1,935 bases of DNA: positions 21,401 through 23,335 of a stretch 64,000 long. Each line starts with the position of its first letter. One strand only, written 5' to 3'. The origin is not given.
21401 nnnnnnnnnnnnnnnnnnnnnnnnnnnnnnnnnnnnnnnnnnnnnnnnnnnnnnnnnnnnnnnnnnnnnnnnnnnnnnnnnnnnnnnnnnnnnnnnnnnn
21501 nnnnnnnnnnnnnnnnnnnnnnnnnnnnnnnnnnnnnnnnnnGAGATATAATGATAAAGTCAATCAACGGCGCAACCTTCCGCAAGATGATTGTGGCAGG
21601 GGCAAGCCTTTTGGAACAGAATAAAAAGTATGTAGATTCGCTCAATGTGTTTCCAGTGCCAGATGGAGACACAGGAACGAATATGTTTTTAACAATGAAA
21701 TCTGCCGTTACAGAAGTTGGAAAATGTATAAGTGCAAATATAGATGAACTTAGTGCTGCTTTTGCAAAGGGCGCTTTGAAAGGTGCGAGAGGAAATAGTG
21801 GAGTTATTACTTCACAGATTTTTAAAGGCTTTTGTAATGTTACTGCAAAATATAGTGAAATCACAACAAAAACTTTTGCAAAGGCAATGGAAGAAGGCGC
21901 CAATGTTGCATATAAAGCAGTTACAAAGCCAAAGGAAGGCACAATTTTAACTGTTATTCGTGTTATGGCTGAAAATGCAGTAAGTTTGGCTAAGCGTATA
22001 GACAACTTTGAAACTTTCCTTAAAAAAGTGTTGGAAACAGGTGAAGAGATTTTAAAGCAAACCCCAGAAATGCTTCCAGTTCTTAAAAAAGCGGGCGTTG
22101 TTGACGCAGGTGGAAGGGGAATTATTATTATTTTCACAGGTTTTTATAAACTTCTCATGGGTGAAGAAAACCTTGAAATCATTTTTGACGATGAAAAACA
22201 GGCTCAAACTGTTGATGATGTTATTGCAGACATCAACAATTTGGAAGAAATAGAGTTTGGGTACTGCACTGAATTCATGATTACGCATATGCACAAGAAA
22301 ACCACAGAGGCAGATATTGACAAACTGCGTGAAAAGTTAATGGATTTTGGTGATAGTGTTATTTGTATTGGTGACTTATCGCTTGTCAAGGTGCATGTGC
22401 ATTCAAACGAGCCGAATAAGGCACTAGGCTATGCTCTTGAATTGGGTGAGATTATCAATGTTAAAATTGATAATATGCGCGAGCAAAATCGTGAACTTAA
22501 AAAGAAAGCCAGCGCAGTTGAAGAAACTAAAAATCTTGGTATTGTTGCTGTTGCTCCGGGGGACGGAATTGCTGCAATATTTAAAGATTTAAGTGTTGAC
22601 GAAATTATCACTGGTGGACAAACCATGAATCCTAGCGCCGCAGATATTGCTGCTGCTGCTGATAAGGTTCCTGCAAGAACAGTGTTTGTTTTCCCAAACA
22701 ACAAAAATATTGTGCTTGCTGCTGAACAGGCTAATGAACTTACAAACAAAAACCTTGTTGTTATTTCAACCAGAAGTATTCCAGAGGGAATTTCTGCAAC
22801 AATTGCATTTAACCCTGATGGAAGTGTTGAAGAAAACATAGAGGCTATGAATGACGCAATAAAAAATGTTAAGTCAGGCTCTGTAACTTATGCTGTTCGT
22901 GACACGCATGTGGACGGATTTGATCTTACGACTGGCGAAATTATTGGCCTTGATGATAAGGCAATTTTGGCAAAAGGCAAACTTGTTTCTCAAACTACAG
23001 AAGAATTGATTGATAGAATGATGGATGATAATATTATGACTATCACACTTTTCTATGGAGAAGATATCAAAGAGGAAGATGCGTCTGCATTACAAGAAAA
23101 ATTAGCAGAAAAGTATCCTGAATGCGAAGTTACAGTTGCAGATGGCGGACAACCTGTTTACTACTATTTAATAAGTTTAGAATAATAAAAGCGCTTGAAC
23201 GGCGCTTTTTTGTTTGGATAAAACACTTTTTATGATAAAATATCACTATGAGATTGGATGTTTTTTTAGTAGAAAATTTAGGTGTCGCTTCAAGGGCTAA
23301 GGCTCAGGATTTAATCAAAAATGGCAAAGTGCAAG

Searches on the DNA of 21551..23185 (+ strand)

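Call 89: build_rna_model(alignment_id=A4, structure=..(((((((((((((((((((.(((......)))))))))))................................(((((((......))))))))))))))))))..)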
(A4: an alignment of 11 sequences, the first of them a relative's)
Model R1 built from alignment A4 (11 sequences, 107 columns); structure: as given.
model positions 90; base pairs 28; branch points 1; effective number of sequences 4.44; information 0.633 bits per position. Calibrated on 0.2 Mb of random sequence (short: E-values are rough).
structure used (alignment columns):
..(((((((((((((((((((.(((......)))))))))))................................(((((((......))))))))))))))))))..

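Call 90: search_with_rna_model(model_id=R1, source=window, filters=off, max_evalue=10)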
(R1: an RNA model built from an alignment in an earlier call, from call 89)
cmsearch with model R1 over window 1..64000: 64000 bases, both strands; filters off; matches with E-value up to 10: 57.
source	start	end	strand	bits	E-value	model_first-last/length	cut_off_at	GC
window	60199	60281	-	56.4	4.6e-09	1-90/90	no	0.55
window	14591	14657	+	21.7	0.059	1-90/90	no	0.24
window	46545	46635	-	20.2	0.12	1-90/90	no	0.34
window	54478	54557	+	18.6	0.25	1-90/90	no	0.28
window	36607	36716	+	18.1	0.32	1-90/90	no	0.26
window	24051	24135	-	17.4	0.45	1-90/90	no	0.34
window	60234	60284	+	16.9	0.57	1-90/90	no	0.43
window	34365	34439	-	16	0.85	1-90/90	no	0.33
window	20789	20866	-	15.5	1.1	1-90/90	no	0.27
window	24964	25060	-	15.2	1.3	1-90/90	no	0.32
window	24082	24189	+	14.8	1.5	1-90/90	no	0.36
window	34985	35066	-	14.5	1.7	1-90/90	no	0.34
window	9980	10067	-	14.5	1.7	1-90/90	no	0.24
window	958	1097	+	14.2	2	1-90/90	no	0.34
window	18914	19017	+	14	2.2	1-90/90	no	0.28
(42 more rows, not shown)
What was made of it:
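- On Three-hairpin element family defined here (model R1): Met for B: 56.4 bits on the minus strand, though B is a training member (call 90).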

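Call 92: search_with_rna_model(model_id=R1, sources=[L001, L002, L003, L004, L005, L006, L007, L008, L009, L010, L011, L012, L013, L014, L015, L016, L017, L018, L019, L020, L021, L022, L023, L024, L025, L026, L027, L028, L029, L030, L031, L032, L033, L034, L035, L036, L037, L038, L039, L040, L041, L042, L043, L044, L045, L046, L047, L048, L049, L050, L051, L052, L053, L054, L055, L056, L057, L058, L059, L060, L061, L062, L063, L064, L065, L066, L067, L068, L069, L070, L071, L072, L073, L074, L075, L076, L077, L078, L079, L080, L081, L082, L083, L084, L085, L086, L087, L088, L089, L090, L091, L092, L093, L094, L095, L096, L097, L098, L099, L100], max_evalue=0.1)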
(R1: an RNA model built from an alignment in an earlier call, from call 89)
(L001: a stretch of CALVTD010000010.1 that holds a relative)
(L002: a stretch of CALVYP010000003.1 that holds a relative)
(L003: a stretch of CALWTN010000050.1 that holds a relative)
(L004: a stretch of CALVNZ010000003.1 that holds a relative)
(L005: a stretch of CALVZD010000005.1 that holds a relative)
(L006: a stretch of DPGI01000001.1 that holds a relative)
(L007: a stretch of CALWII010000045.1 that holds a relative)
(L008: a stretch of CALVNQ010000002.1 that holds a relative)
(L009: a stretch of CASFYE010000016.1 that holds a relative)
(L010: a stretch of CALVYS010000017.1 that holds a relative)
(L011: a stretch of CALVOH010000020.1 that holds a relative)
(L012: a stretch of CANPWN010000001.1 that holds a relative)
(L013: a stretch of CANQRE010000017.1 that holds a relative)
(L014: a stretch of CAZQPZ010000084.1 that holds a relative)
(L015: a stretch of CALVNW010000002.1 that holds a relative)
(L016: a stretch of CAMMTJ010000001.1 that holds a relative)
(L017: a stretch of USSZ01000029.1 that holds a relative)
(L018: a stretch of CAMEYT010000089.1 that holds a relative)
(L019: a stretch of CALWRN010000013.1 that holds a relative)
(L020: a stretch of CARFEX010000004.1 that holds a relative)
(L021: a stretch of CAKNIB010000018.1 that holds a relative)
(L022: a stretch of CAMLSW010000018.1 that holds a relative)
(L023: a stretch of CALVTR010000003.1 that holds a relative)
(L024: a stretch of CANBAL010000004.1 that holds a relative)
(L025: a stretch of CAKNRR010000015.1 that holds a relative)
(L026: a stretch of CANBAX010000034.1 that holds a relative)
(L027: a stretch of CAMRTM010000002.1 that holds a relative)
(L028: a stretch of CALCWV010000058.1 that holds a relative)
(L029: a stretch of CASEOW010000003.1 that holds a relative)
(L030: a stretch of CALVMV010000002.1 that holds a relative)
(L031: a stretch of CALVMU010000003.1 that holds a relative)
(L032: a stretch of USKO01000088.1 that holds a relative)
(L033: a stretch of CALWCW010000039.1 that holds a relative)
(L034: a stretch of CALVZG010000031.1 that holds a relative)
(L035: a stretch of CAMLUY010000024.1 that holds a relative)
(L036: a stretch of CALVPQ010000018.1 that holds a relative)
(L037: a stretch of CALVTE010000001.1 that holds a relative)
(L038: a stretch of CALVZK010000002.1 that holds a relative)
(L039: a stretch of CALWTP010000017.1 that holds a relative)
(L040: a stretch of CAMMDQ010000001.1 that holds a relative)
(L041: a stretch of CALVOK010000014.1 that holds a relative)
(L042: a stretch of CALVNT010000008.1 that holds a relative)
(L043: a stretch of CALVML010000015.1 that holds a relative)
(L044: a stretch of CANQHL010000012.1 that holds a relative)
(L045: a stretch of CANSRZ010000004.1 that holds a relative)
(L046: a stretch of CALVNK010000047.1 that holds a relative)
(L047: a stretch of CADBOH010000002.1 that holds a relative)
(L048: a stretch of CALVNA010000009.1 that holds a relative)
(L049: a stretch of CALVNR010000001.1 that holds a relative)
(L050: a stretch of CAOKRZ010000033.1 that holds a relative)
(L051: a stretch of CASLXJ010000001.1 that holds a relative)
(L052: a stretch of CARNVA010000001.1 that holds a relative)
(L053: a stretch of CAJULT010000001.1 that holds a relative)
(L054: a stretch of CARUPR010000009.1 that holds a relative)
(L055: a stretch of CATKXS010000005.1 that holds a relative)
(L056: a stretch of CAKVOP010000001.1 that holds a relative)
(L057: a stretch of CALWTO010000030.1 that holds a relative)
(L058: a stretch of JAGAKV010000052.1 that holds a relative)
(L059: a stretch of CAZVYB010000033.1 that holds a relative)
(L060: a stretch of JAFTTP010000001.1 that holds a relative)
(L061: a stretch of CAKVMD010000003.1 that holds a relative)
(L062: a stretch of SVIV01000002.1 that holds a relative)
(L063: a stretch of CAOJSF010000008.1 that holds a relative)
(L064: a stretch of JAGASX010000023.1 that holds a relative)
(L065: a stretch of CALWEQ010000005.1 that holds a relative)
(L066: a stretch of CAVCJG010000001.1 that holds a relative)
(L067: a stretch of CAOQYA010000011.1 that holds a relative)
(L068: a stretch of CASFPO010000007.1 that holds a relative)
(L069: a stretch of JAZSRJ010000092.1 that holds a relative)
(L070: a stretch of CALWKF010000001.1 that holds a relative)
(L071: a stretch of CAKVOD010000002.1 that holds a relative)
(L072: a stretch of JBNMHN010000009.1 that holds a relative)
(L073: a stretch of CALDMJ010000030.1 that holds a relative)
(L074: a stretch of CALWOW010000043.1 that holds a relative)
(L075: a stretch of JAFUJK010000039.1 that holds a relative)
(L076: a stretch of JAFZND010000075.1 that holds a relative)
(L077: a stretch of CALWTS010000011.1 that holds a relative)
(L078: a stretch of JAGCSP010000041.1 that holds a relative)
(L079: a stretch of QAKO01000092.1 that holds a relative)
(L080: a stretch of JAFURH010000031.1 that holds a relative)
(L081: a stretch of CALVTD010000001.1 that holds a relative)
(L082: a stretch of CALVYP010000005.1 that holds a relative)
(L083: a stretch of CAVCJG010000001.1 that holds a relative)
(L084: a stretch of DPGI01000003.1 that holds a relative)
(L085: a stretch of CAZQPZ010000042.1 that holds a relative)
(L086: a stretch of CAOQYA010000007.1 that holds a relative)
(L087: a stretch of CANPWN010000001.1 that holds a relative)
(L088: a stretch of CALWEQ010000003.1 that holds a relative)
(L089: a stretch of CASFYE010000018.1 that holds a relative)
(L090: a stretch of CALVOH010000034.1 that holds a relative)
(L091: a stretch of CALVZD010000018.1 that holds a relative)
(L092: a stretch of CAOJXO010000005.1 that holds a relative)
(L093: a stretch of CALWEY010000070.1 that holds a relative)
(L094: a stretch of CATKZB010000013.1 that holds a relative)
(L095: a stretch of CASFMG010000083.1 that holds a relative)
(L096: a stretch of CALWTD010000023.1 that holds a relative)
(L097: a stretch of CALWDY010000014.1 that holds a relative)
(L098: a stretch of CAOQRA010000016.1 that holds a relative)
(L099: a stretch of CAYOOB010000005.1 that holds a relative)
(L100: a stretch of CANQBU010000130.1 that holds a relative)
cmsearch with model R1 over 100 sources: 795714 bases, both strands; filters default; matches with E-value up to 0.1: 16.
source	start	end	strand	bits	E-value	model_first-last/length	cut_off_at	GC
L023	774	863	+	91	4.7e-15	1-90/90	no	0.39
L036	1363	1448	+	80.1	7.9e-13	1-90/90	no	0.35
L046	7422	7516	+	69.2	1.3e-10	1-90/90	no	0.37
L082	3850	3945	-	61.1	6e-09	1-90/90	no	0.57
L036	2978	3061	+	60.4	8.5e-09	1-90/90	no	0.3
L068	8725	8825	+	45.2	1.1e-05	1-90/90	no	0.42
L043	9555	9632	+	40.4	0.00011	1-71/90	3'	0.31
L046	7396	7467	-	35.2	0.0012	1-90/90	no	0.25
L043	9529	9600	-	32.4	0.0046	1-90/90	no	0.24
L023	757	819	-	28.9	0.024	1-90/90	no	0.3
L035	2183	2264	+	28.8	0.025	1-90/90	no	0.37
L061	5678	5776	+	28.4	0.031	1-90/90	no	0.48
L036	1373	1398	-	28.3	0.031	11-36/90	no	0.19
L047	6488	6541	+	28.3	0.032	1-90/90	no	0.26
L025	2869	2949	+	28.1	0.035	1-90/90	no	0.41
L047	6453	6536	-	27.3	0.05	1-90/90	no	0.26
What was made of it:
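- On Three-hairpin element family defined here (model R1): Non-training members are found: L068 at 45 bits (E = 1e-5) and L061 at 28 bits (call 92).
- Model R1 finds non-training members L068 (45 bits) and L061 (call 92).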
